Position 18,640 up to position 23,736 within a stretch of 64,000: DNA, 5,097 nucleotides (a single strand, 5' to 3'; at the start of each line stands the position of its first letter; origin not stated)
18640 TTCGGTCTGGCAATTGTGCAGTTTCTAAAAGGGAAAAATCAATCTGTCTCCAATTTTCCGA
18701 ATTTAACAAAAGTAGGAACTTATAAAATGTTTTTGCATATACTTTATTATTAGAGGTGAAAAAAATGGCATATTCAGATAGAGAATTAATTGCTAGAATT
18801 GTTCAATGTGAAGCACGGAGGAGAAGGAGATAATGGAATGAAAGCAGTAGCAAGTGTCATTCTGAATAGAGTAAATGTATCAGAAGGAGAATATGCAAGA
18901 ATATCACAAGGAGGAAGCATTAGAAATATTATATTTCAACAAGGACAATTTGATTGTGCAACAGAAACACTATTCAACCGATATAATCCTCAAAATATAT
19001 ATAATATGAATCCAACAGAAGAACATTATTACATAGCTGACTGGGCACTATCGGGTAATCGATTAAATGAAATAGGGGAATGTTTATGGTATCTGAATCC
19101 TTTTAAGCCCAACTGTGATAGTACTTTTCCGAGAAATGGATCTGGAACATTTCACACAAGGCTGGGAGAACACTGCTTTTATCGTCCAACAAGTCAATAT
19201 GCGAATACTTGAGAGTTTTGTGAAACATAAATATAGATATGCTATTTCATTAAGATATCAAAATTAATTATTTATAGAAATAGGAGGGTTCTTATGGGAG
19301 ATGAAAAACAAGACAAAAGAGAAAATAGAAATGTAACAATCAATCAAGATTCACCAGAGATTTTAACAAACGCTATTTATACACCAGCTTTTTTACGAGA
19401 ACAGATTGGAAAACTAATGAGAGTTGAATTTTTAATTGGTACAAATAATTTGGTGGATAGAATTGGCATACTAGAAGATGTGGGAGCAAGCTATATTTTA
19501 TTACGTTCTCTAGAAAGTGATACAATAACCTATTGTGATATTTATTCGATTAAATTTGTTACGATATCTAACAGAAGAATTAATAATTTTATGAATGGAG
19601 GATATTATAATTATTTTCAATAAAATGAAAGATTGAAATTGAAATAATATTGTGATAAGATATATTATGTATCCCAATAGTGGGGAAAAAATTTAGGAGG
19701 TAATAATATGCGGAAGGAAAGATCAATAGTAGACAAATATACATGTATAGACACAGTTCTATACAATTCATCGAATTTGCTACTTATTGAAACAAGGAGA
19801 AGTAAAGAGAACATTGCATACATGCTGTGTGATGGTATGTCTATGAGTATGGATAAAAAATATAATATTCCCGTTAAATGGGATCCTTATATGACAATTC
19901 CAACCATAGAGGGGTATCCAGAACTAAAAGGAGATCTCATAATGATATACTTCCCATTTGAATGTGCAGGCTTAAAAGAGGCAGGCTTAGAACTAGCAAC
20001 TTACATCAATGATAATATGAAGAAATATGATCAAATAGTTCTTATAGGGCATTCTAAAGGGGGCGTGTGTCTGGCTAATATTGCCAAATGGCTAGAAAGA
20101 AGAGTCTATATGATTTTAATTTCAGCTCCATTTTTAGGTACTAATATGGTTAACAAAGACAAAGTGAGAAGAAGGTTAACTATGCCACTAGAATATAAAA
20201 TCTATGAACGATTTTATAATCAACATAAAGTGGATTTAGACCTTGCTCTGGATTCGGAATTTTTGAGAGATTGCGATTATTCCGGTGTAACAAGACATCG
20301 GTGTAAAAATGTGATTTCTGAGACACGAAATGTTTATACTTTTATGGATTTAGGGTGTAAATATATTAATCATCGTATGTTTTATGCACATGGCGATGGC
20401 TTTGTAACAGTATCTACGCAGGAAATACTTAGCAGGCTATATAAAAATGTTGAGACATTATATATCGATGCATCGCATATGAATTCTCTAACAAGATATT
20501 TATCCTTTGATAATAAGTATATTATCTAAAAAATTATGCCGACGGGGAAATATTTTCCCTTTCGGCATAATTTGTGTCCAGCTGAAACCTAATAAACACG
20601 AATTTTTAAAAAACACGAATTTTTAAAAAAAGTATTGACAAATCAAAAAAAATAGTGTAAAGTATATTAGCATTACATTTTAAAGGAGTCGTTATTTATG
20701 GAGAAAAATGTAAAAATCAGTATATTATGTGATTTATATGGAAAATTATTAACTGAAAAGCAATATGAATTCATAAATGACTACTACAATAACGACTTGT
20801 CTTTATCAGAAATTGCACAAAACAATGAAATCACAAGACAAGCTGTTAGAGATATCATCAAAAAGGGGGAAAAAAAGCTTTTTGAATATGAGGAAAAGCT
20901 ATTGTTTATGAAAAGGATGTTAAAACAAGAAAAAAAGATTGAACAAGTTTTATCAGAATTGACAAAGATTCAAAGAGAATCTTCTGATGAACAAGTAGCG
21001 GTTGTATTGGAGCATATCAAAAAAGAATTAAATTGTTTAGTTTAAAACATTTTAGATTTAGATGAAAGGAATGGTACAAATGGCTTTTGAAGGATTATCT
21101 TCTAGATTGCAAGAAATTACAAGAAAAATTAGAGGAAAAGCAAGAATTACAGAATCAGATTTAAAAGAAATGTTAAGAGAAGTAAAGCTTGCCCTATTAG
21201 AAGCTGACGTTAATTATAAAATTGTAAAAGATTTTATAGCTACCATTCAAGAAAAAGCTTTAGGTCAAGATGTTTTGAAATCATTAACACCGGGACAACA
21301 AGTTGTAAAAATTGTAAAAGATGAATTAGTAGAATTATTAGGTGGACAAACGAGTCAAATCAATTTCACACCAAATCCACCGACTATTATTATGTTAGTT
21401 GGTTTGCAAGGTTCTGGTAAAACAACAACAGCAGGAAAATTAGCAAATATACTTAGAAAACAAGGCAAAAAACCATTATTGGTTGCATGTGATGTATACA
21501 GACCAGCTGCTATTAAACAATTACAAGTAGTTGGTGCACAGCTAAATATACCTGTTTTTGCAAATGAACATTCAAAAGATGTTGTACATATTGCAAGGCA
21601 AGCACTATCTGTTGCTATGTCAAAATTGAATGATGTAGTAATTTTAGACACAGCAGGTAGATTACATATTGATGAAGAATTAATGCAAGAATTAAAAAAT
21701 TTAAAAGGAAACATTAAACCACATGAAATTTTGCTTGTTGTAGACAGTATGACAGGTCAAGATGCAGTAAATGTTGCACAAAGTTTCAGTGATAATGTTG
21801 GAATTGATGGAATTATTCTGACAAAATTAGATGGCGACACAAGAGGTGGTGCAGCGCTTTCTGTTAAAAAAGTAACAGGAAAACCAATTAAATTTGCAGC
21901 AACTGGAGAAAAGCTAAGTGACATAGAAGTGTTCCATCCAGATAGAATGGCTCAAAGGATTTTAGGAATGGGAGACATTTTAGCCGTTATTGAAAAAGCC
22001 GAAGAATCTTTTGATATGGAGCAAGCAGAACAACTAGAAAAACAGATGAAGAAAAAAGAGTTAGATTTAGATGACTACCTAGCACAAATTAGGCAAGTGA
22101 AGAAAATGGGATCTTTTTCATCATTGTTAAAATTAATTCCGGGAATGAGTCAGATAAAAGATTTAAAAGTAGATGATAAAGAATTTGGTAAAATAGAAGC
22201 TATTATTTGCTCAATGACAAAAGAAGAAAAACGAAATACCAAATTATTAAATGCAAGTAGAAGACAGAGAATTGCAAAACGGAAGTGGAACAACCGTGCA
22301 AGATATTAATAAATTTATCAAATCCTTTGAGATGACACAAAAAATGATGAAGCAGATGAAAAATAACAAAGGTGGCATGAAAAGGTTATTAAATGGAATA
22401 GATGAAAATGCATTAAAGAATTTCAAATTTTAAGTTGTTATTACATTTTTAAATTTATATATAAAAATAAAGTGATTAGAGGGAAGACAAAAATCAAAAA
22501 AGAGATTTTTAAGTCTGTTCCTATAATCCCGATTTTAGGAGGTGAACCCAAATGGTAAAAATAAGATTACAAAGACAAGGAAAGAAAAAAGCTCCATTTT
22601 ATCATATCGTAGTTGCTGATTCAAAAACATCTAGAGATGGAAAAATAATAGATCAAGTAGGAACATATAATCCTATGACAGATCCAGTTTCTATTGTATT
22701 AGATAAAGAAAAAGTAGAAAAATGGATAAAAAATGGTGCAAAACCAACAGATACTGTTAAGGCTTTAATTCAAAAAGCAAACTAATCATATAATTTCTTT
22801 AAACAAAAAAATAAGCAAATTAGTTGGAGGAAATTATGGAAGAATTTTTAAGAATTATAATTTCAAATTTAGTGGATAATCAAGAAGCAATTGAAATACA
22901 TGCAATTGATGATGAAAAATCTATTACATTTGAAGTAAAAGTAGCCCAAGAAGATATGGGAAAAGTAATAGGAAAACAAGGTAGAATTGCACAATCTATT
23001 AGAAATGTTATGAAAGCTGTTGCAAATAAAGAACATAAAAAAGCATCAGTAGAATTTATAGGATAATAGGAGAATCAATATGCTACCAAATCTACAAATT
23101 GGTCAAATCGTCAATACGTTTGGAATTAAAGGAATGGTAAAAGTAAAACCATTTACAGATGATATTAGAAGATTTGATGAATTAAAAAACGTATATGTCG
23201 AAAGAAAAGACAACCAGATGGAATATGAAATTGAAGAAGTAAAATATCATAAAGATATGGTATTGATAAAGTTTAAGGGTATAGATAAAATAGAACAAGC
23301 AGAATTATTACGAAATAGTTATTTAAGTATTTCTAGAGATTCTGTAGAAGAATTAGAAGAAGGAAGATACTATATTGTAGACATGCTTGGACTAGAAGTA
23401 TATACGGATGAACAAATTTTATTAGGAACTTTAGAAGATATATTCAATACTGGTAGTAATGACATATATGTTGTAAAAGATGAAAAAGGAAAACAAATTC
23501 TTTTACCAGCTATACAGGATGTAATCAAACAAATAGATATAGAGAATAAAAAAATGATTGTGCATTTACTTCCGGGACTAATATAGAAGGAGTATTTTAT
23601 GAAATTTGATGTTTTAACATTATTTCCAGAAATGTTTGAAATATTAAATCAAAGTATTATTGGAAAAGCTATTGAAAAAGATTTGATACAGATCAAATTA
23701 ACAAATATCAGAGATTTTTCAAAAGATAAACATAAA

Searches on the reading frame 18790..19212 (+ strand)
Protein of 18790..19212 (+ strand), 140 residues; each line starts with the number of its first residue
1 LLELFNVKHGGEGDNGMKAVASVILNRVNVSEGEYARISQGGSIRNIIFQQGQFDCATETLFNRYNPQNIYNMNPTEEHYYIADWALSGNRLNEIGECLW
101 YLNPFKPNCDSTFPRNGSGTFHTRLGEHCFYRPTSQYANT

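Call 9: search_protein_families(library=pfam, proteins=[window:18790-19212:+], max_evalue=0.001)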
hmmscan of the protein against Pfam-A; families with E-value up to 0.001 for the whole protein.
window:18790-19212:+ (140 aa): 1 family
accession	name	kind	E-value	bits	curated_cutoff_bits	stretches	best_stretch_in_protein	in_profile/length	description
PF07486.17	Hydrolase_2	-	8.7e-21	74.9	27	1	11-131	1-100/100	Cell Wall Hydrolase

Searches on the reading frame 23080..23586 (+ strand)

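Call 9: search_protein_families(library=pfam, proteins=[window:23080-23586:+], max_evalue=0.001)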
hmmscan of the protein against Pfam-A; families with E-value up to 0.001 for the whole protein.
window:23080-23586:+ (168 aa): 3 families
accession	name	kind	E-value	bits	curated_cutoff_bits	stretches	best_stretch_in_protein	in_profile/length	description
PF01782.24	RimM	-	1.3e-26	93.1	23.5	1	6-87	1-83/84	RimM N-terminal domain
PF24986.1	PRC_RimM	-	2.2e-12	46.9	27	1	100-163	2-65/69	RimM PRC barrel domain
PF05239.21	PRC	-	8.5e-10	39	21.2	1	95-164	2-74/78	PRC-barrel domain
